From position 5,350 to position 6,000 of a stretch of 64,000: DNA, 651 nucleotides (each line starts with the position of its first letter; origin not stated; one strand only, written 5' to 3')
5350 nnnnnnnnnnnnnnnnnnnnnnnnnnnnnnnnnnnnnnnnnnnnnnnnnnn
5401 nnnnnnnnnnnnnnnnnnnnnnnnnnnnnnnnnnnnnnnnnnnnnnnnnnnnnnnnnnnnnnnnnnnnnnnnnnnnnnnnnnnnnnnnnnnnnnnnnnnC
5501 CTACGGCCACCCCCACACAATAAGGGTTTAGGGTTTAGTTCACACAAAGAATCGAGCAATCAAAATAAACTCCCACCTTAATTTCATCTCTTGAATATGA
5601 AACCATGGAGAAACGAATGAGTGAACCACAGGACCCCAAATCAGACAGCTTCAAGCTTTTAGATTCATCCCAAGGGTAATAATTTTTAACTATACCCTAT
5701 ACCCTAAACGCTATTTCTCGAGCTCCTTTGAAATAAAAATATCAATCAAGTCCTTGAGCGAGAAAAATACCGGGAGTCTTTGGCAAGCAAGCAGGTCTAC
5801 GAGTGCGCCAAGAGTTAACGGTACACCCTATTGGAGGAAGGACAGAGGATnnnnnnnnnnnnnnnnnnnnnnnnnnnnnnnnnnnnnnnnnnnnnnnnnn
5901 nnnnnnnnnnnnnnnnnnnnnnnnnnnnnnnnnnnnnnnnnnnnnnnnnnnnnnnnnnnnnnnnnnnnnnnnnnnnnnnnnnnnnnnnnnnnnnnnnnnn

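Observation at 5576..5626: Three-copy dispersed ~55-bp element (consensus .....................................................)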

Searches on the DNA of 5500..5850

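Call 54: search_rna_families(source=window, start=5500, end=5850, threshold=evalue, max_evalue=5)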
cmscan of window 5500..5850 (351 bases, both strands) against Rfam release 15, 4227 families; matches with E-value up to 5: 1.
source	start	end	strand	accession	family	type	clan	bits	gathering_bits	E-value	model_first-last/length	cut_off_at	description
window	5606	5812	+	RF02091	DAOA-AS1_2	Gene; lncRNA;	-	22.5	43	0.0036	1-205/205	no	DAOA antisense RNA 1 conserved region 2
